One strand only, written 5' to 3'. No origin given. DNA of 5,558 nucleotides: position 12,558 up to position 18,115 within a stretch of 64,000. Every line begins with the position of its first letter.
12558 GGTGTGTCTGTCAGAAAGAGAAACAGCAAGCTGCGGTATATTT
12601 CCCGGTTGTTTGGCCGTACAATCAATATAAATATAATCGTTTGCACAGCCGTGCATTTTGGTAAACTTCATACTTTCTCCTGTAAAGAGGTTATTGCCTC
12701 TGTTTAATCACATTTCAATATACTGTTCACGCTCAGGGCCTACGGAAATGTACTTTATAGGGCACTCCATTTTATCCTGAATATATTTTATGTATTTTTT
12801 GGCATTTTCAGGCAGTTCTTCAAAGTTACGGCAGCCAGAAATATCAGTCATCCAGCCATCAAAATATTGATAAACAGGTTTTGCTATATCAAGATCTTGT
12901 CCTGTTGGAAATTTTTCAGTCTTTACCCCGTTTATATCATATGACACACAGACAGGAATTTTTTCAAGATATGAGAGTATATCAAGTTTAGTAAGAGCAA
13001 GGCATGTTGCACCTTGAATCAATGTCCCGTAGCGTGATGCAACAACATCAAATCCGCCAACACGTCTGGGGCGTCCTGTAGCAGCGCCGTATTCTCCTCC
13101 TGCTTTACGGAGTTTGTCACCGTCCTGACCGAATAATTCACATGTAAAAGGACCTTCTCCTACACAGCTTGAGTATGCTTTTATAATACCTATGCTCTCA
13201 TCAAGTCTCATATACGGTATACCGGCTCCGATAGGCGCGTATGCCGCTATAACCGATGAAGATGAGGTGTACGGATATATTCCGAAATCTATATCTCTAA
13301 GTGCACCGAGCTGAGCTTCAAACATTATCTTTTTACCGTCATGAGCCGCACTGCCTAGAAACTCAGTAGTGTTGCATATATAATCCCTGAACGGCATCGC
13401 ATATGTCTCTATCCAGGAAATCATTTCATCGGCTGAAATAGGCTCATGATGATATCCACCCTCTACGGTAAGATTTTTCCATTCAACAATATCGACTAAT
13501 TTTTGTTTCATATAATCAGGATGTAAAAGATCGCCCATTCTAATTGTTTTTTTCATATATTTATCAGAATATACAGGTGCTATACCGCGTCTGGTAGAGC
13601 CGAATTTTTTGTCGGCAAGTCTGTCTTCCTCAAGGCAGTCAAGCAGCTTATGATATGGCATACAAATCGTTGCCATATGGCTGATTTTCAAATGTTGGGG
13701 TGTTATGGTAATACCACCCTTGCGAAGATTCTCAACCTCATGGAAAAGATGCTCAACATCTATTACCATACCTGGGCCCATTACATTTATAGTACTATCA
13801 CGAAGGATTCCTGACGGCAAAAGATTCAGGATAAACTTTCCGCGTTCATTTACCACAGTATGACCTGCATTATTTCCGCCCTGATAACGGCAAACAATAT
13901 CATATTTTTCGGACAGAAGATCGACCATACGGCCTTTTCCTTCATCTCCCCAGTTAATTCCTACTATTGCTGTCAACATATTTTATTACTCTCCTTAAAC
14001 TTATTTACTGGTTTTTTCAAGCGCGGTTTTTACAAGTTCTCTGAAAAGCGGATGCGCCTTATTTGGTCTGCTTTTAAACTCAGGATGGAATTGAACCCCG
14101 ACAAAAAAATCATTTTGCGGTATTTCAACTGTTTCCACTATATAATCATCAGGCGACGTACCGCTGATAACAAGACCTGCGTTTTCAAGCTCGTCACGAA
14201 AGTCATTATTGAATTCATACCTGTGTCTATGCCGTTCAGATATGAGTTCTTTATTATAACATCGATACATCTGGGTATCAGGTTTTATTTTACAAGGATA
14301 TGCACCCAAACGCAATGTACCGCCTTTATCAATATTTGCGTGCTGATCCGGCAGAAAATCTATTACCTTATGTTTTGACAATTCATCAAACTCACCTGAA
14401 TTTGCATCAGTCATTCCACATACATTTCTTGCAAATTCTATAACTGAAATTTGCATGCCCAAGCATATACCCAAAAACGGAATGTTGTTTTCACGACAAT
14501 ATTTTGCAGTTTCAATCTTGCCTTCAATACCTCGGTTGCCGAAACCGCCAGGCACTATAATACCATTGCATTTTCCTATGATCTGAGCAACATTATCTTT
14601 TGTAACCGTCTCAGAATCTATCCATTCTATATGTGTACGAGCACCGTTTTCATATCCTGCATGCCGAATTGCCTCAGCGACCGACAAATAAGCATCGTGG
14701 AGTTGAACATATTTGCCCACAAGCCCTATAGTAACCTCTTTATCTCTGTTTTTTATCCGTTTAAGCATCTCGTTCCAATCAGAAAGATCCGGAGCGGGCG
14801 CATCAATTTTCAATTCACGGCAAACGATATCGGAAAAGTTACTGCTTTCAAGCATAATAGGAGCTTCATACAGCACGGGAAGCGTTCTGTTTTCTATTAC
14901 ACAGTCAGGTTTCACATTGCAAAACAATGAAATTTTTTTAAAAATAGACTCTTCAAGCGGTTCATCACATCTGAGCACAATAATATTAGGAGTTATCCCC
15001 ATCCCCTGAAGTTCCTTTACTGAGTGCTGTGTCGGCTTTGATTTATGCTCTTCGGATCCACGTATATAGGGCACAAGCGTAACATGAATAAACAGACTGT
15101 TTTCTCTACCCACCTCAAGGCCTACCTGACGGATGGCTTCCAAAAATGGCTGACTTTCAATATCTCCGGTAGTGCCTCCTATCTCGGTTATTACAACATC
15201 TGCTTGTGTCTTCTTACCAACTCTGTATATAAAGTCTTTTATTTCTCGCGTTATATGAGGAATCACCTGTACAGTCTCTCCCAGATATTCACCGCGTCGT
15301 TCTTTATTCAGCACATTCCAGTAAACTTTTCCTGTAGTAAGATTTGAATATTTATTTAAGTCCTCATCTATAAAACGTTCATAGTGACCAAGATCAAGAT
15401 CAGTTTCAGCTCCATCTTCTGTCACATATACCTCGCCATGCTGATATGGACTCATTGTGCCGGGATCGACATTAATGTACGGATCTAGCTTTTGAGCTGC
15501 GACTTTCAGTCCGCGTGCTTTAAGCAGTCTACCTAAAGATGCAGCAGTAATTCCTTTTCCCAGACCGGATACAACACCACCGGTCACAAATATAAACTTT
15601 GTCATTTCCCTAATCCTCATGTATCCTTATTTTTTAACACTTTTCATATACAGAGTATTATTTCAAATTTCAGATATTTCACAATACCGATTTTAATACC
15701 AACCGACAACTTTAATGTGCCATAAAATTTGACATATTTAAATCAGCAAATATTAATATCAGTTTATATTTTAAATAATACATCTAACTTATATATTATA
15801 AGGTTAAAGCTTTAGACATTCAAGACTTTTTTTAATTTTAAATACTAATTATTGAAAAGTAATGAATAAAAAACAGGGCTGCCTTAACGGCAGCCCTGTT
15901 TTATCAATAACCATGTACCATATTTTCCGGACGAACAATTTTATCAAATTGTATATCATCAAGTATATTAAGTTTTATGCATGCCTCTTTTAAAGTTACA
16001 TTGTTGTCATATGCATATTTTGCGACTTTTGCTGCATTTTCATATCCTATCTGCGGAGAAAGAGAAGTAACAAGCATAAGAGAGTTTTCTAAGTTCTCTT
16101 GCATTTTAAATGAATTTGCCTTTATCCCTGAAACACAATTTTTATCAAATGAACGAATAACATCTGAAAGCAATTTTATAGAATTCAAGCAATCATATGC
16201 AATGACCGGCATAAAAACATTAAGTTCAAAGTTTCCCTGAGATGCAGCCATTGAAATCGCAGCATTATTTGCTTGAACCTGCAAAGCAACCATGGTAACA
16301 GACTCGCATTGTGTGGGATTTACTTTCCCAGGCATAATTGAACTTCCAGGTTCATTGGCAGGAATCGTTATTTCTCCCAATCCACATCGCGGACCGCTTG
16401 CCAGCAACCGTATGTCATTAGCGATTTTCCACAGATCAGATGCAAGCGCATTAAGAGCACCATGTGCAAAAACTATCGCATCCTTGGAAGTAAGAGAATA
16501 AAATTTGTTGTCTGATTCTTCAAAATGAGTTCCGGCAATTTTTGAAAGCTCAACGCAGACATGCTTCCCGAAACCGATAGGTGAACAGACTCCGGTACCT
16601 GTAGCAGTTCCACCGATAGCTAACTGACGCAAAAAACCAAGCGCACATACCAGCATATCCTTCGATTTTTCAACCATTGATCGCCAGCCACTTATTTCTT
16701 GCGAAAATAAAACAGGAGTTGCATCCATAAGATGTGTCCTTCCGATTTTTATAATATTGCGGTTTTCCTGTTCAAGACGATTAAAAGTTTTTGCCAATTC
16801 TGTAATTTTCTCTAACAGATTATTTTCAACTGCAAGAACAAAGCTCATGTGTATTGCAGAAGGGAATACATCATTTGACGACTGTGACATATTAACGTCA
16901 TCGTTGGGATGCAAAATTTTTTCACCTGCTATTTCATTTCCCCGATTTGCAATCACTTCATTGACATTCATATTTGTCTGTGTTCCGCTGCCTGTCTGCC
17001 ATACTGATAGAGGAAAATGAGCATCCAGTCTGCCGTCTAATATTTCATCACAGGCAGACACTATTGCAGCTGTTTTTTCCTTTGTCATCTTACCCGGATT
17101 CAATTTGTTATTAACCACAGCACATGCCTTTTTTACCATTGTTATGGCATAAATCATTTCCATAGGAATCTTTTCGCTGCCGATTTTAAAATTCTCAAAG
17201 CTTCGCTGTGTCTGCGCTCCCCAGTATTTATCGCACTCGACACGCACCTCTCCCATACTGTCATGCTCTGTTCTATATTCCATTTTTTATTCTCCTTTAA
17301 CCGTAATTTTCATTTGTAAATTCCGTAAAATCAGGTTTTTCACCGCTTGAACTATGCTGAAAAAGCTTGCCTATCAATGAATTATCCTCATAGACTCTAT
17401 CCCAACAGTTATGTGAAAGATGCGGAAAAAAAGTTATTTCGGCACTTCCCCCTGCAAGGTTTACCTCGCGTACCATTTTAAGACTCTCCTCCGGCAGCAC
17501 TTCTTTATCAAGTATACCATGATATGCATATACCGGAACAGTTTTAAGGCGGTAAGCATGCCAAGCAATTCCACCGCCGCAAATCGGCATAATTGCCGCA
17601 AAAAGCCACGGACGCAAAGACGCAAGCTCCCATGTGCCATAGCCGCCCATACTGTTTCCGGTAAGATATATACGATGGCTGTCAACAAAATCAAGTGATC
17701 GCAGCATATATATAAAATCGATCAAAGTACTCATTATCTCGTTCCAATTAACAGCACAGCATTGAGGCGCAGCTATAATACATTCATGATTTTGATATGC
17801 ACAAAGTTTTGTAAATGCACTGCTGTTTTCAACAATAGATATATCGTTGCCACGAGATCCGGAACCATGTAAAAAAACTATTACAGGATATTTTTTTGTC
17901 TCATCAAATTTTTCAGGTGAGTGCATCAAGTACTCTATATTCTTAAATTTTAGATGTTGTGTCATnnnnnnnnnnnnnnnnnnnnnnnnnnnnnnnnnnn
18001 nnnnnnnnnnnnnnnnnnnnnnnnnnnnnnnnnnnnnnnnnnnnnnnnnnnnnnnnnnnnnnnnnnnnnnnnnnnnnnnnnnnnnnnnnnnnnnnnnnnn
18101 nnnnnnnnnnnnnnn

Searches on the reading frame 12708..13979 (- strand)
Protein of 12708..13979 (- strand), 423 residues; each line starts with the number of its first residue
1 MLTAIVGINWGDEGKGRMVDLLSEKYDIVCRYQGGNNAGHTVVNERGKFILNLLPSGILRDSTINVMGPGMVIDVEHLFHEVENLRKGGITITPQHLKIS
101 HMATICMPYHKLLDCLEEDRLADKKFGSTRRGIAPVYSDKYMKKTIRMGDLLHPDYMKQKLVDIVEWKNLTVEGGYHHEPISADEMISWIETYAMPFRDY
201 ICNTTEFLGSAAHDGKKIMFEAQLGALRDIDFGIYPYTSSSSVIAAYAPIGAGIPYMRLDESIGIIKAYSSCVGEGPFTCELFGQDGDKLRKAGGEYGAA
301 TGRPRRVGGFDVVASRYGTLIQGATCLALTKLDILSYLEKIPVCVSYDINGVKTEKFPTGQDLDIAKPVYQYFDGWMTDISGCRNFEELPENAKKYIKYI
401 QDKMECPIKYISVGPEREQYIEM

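Call 67: search_protein_families(library=pfam, proteins=[window:12708-13979:-], max_evalue=0.00001)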
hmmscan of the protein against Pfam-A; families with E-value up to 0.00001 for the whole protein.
window:12708-13979:- (423 aa): 1 family
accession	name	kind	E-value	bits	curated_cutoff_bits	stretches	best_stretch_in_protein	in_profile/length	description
PF00709.27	Adenylsucc_synt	-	2.9e-162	540.6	27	1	4-421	1-416/416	Adenylosuccinate synthetase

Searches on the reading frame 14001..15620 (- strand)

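Call 67: search_protein_families(library=pfam, proteins=[window:14001-15620:-], max_evalue=0.00001)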
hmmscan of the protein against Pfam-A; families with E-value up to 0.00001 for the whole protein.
window:14001-15620:- (539 aa): 3 families
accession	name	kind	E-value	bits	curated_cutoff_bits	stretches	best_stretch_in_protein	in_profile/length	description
PF06418.20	CTP_synth_N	-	6.8e-125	416.2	26.1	1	8-272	1-265/265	CTP synthase N-terminus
PF00117.34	GATase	-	7.9e-43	146.8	22.8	1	307-531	2-189/190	Glutamine amidotransferase class-I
PF07722.19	Peptidase_C26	-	3.8e-10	40.3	20.5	1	373-514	99-219/219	Peptidase C26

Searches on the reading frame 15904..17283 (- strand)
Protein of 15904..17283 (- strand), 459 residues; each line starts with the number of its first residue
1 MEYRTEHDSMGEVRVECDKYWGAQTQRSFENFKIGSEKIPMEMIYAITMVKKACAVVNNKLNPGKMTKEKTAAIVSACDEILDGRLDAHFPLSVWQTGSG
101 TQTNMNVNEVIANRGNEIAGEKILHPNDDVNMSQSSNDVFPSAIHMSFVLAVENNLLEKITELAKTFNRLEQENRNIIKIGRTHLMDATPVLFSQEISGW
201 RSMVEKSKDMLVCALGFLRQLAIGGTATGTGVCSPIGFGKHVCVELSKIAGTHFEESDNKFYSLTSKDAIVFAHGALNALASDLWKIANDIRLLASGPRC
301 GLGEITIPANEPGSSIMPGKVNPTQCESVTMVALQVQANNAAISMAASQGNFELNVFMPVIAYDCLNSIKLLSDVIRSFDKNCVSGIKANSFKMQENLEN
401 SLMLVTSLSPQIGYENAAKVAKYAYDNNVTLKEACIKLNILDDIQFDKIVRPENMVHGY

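Call 8: search_protein_families(library=pfam, proteins=[window:15904-17283:-])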
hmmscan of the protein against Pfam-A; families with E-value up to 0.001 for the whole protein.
window:15904-17283:- (459 aa): 2 families
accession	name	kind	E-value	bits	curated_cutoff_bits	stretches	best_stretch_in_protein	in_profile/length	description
PF00206.25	Lyase_1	-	7.3e-97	325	27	1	11-337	1-311/312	Lyase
PF10415.14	FumaraseC_C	-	5.9e-21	75.1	32.5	1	404-457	1-54/54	Fumarase C C-terminus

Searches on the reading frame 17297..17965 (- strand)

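Call 8: search_protein_families(library=pfam, proteins=[window:17297-17965:-])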
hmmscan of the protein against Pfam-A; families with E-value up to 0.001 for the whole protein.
window:17297-17965:- (222 aa): 2 families
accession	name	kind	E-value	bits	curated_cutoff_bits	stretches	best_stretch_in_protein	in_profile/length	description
PF00326.27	Peptidase_S9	-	1.8e-09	37.9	22.6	0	82-129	49-96/213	Prolyl oligopeptidase family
PF02230.22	Abhydrolase_2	-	0.00037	20.8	23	0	23-48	11-36/217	Phospholipase/Carboxylesterase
